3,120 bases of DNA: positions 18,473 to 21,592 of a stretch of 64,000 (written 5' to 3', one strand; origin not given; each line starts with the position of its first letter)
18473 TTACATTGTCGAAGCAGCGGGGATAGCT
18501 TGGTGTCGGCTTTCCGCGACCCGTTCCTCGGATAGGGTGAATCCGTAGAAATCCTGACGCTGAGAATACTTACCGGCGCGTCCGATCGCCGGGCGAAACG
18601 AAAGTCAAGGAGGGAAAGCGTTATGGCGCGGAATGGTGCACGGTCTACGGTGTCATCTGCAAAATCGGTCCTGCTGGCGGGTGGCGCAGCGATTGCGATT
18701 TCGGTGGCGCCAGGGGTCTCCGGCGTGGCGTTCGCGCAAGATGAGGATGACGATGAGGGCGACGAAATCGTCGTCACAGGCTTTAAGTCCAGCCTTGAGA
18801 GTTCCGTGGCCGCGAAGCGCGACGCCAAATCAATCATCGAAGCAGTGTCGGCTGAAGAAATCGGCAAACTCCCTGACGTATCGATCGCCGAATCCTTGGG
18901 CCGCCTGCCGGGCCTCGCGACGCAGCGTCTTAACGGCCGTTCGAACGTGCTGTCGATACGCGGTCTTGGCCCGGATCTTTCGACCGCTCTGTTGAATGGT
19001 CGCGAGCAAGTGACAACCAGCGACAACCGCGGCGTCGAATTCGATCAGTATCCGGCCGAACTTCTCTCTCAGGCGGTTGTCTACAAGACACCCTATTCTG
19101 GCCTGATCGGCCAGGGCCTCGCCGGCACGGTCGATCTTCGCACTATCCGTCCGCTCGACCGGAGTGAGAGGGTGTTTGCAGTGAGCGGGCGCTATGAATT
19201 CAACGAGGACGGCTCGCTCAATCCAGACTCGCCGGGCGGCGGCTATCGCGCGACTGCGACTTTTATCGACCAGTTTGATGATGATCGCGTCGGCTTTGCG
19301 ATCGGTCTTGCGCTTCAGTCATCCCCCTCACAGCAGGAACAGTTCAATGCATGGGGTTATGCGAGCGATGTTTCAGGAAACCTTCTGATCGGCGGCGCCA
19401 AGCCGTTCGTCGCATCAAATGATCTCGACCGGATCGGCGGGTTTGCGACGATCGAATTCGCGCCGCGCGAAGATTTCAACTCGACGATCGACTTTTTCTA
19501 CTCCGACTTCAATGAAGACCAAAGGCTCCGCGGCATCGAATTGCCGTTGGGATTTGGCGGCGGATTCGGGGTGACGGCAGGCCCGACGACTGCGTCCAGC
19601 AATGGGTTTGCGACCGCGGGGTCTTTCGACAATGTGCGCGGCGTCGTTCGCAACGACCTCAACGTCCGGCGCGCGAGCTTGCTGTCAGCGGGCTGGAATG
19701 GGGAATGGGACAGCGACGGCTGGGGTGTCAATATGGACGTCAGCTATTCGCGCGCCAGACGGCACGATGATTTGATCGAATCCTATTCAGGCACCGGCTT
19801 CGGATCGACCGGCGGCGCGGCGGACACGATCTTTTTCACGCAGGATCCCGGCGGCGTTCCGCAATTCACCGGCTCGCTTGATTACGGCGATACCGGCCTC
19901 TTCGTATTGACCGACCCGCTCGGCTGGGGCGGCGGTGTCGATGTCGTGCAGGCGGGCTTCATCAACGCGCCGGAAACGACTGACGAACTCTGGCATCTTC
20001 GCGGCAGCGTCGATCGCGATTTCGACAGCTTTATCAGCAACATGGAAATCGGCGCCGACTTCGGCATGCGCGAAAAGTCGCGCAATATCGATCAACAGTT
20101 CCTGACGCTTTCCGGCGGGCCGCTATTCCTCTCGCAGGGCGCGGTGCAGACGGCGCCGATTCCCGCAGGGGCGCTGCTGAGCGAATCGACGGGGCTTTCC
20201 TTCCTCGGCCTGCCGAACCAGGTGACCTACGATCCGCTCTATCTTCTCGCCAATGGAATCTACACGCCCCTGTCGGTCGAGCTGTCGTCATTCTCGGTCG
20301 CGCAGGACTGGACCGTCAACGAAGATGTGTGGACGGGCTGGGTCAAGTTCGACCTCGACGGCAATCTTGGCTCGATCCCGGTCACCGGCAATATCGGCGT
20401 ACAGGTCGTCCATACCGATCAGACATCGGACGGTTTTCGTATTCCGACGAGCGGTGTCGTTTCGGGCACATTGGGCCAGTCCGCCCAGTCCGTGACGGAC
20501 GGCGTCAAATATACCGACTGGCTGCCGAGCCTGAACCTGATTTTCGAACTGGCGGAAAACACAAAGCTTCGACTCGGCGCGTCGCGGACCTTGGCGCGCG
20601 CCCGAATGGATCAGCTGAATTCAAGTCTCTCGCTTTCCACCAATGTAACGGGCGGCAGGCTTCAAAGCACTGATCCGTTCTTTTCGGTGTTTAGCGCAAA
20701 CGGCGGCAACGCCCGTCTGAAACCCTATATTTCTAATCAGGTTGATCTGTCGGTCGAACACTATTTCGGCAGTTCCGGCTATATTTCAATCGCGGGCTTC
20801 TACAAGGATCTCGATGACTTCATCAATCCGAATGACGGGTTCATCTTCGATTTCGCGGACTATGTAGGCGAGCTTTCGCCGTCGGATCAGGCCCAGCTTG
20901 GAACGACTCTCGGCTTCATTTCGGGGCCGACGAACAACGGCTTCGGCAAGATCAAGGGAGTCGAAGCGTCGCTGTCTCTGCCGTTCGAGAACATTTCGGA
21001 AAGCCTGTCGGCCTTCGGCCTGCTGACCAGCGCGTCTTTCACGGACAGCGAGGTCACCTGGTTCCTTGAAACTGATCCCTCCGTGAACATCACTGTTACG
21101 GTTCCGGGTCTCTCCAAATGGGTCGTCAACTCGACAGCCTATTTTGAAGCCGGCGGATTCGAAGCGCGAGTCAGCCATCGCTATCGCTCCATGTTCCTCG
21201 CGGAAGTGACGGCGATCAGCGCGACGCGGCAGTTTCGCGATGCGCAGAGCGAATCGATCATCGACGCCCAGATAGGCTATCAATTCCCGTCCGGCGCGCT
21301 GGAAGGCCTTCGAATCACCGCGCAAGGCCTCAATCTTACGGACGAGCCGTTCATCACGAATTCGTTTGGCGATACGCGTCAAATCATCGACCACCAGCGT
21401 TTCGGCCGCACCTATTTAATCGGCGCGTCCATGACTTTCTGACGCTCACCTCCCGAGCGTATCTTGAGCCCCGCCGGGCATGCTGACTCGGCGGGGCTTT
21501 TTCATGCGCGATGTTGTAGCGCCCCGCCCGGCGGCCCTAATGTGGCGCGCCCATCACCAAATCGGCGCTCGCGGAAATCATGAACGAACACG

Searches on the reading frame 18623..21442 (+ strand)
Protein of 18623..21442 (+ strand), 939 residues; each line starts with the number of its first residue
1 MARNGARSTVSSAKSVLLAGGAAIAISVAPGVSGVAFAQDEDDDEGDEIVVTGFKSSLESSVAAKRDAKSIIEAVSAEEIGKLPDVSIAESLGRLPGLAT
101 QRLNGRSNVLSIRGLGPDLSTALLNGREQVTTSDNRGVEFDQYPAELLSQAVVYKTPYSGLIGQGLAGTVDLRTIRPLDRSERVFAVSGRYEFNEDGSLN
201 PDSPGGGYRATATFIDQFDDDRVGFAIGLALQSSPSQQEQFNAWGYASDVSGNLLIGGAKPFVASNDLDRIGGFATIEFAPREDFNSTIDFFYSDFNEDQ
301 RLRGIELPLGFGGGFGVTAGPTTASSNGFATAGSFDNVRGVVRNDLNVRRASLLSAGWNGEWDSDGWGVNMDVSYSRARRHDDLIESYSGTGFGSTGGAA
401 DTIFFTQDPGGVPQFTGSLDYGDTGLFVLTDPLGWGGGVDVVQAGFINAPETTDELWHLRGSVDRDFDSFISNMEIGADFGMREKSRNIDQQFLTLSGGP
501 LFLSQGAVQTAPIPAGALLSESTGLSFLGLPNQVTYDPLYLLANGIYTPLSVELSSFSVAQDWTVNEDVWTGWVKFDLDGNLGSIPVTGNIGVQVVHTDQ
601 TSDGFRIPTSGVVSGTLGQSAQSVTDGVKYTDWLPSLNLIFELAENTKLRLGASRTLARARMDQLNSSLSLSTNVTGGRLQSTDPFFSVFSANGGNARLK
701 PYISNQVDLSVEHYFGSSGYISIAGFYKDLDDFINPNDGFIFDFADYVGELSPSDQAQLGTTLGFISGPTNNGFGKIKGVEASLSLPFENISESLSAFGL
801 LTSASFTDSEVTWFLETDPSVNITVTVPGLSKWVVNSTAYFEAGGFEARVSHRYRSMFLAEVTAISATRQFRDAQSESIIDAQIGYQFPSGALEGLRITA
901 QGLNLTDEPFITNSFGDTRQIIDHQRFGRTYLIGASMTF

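Call 10: find_encoding_contigs(protein=window:18623-21442:+, flank=10000, max_places=4)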
Protein window:18623-21442:+ (939 aa): 3 contigs read that carry it; 3 places shown.
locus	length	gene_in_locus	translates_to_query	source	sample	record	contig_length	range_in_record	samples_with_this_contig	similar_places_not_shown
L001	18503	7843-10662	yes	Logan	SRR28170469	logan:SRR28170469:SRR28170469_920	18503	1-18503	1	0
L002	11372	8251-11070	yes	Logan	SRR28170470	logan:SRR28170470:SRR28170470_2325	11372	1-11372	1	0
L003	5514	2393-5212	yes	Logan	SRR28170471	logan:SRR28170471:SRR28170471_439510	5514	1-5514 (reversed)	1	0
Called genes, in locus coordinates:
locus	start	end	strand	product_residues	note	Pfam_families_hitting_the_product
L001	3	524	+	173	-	?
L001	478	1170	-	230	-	-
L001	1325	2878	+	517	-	PF07690:MFS_1, PF13347:MFS_2, PF07690:MFS_1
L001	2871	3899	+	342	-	PF00356:LacI, PF00532:Peripla_BP_1, PF13407:Peripla_BP_4 (weak), PF13377:Peripla_BP_3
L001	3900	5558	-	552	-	PF00128:Alpha-amylase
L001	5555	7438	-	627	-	PF00128:Alpha-amylase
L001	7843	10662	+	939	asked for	PF07715:Plug, PF00593:TonB_dep_Rec_b-barrel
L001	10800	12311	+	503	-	PF01266:DAO (weak), PF04820:Trp_halogenase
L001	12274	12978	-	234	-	PF20043:DUF6445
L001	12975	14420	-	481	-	PF04820:Trp_halogenase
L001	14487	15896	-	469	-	PF00128:Alpha-amylase, PF14701:hDGE_amylase (weak), PF14871:GHL6 (weak), PF16657:Malt_amylase_C (weak)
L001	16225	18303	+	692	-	PF14508:GH97_N, PF10566:Glyco_hydro_97, PF14509:GH97_C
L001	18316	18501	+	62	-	?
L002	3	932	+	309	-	?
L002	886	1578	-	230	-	-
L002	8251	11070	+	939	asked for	PF07715:Plug, PF00593:TonB_dep_Rec_b-barrel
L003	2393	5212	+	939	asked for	PF07715:Plug, PF00593:TonB_dep_Rec_b-barrel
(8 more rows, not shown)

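Call 48: find_related_loci(query=window:18623-21442:+, collection=genome_contigs, flank=10000)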
Query window:18623-21442:+ (939 aa) in genome_contigs; peptide patterns used: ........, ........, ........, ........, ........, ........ (x = any residue, [..] = any of these).
96 stretches matched a pattern; 37 encode a relative of the query (tblastn E <= 1e-3); 37 distinct loci.
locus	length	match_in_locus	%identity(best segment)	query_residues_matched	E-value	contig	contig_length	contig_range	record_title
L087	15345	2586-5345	73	14-939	0e+0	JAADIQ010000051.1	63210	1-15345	MAG: Alphaproteobacteria bacterium isolate M_MetaBat.60 contig-127_2306, whole genome shotgun sequence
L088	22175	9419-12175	73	14-939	0e+0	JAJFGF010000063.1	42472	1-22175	MAG: Marinicaulis sp. isolate OFTM65 OFTM65_62, whole genome shotgun sequence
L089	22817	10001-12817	68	1-939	0e+0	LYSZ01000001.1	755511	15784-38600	MAG: Parvularcula sp. BBD 1991-13 Richardson_scaffold_4, whole genome shotgun sequence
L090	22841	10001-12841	64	7-939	0e+0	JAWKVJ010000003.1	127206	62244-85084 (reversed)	MAG: Parvularculaceae bacterium isolate ABC2.153 ABC2.153.fa-3, whole genome shotgun sequence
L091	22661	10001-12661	66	47-935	0e+0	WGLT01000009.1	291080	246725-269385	MAG: Alphaproteobacteria bacterium isolate RI_591 c_000000123488, whole genome shotgun sequence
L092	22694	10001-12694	66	41-939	0e+0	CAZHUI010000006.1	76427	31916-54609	MAG TPA_asm: uncultured Caulobacterales bacterium isolate SRP287051_co2_170 genome assembly, contig: NODE_757_length_764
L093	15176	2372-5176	62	14-939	0e+0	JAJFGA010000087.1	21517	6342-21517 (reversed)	MAG: Marinicaulis sp. isolate OFTM25 OFTM25_86, whole genome shotgun sequence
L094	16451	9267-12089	62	14-939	0e+0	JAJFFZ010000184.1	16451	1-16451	MAG: Marinicaulis sp. isolate OFTM183 OFTM183_183, whole genome shotgun sequence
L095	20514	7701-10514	63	14-939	0e+0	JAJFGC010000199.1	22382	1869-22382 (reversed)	MAG: Marinicaulis sp. isolate OFTM304 OFTM304_198, whole genome shotgun sequence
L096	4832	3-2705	62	50-939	0e+0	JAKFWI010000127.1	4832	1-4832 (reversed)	MAG: Hyphomonadaceae bacterium isolate D5_Bin_17 D5_0005102, whole genome shotgun sequence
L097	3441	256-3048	51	3-939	0e+0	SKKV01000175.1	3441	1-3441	MAG: Wenzhouxiangella sp. isolate CSSed162cmA_180 CSSed16-2cmA-160406, whole genome shotgun sequence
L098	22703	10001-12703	48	7-934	0e+0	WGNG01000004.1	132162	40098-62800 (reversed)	MAG: Alphaproteobacteria bacterium isolate RI_41 c_000000188505, whole genome shotgun sequence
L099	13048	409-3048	48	39-939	0e+0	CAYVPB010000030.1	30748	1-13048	MAG TPA_asm: uncultured Halomonas sp. isolate SRP141376_co3_271 genome assembly, contig: NODE_3840_length_30748_cov_29.1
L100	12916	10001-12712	47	12-939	0e+0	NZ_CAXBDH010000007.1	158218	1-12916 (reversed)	MAG: uncultured Brevundimonas sp. isolate ERR2762100_maxbin2_18 ERZ3422088.180, whole genome shotgun sequence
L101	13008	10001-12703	46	14-939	0e+0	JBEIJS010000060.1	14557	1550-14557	MAG: Caulobacteraceae bacterium isolate Sample-103-S77-bin-33 Sample_103_S77-bin_33-k141_323044, whole genome shotgun se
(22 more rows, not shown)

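Call 96: search_protein_families(library=ncbifam, proteins=[window:18623-21442:+], max_evalue=0.00001)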
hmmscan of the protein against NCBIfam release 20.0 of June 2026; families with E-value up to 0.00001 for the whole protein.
window:18623-21442:+ (939 aa): 3 families
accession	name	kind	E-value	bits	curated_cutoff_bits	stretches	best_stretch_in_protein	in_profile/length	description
TIGR01782.1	TonB-Xanth-Caul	subfamily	1.3e-164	549.8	310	1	47-939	2-868/868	TonB-dependent receptor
TIGR01785.1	TonB-hemin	subfamily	3e-11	42.5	316.85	1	64-179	8-133/677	TonB-dependent heme/hemoglobin receptor family protein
TIGR01786.1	TonB-hemlactrns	subfamily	1e-08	34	323.75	0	48-179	2-138/719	TonB-dependent hemoglobin/transferrin/lactoferrin family receptor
